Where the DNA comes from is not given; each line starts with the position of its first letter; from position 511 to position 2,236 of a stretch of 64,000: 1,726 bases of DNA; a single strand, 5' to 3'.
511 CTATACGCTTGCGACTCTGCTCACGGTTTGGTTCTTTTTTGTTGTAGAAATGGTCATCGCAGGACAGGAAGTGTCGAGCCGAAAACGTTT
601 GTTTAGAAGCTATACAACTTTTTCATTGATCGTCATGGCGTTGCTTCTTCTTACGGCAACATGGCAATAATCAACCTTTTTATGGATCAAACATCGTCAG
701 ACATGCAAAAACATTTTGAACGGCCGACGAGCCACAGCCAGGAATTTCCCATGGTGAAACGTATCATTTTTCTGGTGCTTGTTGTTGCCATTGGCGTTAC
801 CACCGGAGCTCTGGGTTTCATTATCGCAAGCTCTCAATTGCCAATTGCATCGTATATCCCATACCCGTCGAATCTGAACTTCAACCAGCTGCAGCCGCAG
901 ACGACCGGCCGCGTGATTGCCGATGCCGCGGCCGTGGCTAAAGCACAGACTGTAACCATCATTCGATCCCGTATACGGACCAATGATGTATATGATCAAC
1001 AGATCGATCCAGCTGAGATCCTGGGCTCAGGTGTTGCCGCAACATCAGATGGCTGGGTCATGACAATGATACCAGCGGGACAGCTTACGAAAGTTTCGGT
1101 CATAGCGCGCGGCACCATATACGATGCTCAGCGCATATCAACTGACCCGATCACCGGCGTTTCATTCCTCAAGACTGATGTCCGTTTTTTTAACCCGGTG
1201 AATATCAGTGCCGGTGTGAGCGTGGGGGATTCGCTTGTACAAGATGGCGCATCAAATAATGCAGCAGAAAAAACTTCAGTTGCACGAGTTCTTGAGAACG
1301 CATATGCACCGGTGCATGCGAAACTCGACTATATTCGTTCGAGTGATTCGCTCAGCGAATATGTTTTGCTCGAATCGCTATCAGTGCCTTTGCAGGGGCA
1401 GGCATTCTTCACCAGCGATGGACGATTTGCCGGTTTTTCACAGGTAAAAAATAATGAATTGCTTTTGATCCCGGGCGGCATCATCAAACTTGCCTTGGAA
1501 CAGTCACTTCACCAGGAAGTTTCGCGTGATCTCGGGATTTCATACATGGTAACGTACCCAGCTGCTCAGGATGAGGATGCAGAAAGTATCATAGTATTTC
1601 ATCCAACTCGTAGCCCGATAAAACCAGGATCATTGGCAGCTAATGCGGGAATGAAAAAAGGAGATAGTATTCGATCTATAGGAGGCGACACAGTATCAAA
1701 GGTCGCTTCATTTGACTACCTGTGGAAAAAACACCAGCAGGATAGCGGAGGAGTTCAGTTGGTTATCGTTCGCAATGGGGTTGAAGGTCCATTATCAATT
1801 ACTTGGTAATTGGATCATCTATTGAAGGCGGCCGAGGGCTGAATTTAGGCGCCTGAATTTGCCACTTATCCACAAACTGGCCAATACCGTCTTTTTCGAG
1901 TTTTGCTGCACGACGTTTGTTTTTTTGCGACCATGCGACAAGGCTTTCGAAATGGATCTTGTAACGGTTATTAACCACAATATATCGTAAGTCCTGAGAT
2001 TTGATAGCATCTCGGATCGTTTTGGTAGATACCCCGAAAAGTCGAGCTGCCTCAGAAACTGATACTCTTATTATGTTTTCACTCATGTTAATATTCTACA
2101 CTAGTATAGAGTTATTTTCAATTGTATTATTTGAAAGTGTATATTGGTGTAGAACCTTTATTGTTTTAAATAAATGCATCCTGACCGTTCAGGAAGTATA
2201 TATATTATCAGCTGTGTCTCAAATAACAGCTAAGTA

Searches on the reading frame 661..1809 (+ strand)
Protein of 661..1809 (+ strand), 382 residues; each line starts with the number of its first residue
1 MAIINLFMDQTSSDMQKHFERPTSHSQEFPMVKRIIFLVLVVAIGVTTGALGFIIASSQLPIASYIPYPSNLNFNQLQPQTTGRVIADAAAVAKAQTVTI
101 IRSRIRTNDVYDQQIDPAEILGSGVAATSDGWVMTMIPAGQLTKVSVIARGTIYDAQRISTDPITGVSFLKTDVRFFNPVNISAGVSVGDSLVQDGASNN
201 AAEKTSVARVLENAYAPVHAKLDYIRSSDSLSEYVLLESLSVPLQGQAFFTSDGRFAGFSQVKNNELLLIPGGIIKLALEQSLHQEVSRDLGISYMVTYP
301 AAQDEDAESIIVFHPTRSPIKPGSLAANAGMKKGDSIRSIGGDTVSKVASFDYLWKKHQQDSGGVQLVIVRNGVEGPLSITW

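Call 3: search_protein_families(library=pfam, proteins=[window:661-1809:+], max_evalue=0.01)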
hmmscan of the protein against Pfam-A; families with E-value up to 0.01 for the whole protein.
window:661-1809:+ (382 aa): 3 families
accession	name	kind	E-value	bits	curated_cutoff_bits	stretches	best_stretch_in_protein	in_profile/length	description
PF13180.12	PDZ_2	-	1.1e-05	26.1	27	1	300-376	12-74/80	PDZ domain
PF17820.7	PDZ_6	-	8e-05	22.7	27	1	319-349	4-34/54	PDZ domain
PF00595.29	PDZ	-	0.0047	17.7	23.2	0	320-349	32-61/81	PDZ domain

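Call 108: search_solved_structures(query=window:661-1809:+, max_evalue=0.1, show_alignments=1)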
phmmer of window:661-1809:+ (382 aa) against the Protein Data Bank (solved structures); distinct sequences matched with E-value up to 0.1: 15.
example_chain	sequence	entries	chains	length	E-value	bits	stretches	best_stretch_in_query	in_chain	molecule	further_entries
8kic_D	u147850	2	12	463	5.5e-07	32.6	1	38-172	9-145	peptidase Do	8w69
4a8a_A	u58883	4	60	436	1.5e-05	27.8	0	102-172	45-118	PERIPLASMIC PH-DEPENDENT SERINE ENDOPROTEASE DEGQ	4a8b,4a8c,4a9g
3stj_A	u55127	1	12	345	0.00014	24.6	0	102-172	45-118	Protease degQ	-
6jjk_A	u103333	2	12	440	0.012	18.3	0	318-350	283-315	Periplasmic serine endoprotease DegP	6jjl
2zle_A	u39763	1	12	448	0.012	18.3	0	318-350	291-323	Protease do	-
1ky9_A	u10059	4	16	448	0.012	18.3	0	318-350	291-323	PROTEASE DO | Periplasmic serine endoprotease DegP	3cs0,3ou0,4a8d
3mh5_A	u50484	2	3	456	0.014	18.1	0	318-350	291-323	Protease do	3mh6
3mh4_A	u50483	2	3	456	0.014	18.1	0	318-350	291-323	Protease do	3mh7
6jjo_A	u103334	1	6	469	0.014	18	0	318-350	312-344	Periplasmic serine endoprotease DegP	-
3otp_A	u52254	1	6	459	0.014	18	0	318-350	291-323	Protease do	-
8f0a_A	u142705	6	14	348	0.056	16.1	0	318-350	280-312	Periplasmic serine endoprotease DegP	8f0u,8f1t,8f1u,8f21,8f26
2n7p_A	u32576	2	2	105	0.077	15.6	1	327-375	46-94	Putative uncharacterized protein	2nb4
9nzj_A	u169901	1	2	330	0.09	15.4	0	111-171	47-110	peptidase Do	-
22kg_A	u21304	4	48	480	0.098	15.3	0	117-380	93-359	Probable periplasmic serine endoprotease DegP-like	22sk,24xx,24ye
7w70_A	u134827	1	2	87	0.099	15.3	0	320-381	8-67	Zinc metalloprotease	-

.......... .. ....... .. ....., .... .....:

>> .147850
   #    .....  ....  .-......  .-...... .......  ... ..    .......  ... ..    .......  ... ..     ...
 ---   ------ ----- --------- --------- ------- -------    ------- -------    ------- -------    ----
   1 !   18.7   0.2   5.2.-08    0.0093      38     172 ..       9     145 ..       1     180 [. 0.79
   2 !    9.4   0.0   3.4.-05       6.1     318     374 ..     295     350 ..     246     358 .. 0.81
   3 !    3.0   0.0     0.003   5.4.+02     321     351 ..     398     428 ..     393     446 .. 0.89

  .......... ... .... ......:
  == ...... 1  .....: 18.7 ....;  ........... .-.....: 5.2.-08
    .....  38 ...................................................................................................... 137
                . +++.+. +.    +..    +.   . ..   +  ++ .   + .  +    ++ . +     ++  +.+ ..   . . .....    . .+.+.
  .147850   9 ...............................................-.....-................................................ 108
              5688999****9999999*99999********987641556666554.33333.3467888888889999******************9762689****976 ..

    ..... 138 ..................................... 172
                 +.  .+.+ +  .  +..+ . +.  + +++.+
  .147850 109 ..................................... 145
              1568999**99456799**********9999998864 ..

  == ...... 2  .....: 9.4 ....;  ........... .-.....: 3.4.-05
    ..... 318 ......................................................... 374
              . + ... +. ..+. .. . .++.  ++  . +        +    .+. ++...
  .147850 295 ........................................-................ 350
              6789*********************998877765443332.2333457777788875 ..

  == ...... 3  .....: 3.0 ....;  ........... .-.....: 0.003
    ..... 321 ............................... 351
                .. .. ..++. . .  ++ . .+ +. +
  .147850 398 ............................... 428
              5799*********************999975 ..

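Call 109: search_protein_families(library=ncbifam, proteins=[window:661-1809:+], max_evalue=0.01)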
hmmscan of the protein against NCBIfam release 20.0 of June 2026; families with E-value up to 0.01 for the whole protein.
window:661-1809:+ (382 aa): 6 families
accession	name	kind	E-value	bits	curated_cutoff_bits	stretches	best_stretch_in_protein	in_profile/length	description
TIGR02037.1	degP_htrA_DO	subfamily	3.6e-06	26.2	416.2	1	320-380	266-325/434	Do family serine endopeptidase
NF047968.1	SerProtHtrA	equivalog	1.3e-05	24.7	470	0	320-381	296-356/357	serine protease HtrA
NF041199.1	trx7_PDZ_seleno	equivalog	5.2e-05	22.3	300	1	321-375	211-265/390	Trx7/PDZ domain-containing (seleno)protein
TIGR00054.1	TIGR00054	equivalog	0.0014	17.6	147.55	1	320-373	209-260/421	RIP metalloprotease RseP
NF007526.1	PRK10139.1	equivalog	0.0035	16.1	756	0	319-373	297-350/456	serine endoprotease DegQ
NF041521.1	HhoA_HhoB_HtrA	equivalog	0.0036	16.6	450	0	320-375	270-324/335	HhoA/HhoB/HtrA family serine endopeptidase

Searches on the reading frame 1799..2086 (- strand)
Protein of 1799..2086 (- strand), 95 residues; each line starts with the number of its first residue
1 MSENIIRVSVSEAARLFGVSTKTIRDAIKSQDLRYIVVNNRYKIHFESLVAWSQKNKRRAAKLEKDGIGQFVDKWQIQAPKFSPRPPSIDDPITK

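Call 3: search_protein_families(library=pfam, proteins=[window:1799-2086:-], max_evalue=0.01)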
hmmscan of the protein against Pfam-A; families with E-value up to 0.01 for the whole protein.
window:1799-2086:- (95 aa): 8 families
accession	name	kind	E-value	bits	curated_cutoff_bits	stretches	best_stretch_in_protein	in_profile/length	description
PF12728.13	HTH_17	-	4.8e-09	36.8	27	1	9-56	3-50/51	Helix-turn-helix domain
PF13542.12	HTH_Tnp_ISL3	-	0.0008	19.3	27.4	1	9-29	28-48/51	Helix-turn-helix domain of transposase family ISL3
PF00376.29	MerR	-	0.0012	19.1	28.2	1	9-25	1-17/38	MerR family regulatory protein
PF13551.12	HTH_29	-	0.0016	18.9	28.1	0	8-30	12-35/64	Winged helix-turn helix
PF13384.12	HTH_23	-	0.0025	18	24.6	1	7-29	17-39/50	Homeodomain-like domain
PF05225.22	HTH_psq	-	0.003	17.7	20.4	1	8-28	17-36/45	helix-turn-helix, Psq domain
PF13518.12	HTH_28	-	0.0038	17.7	25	1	9-29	14-34/52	Helix-turn-helix domain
PF08220.18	HTH_DeoR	-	0.0044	17.2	21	1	8-25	15-32/57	DeoR-like helix-turn-helix domain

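Call 109: search_protein_families(library=ncbifam, proteins=[window:1799-2086:-], max_evalue=0.01)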
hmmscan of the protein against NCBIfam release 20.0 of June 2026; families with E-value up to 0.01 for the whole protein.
window:1799-2086:- (95 aa): 1 family
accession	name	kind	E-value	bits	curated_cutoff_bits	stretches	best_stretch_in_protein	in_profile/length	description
TIGR01764.1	excise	domain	7.6e-07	29.4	28.8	1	9-52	3-46/49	excisionase family DNA-binding protein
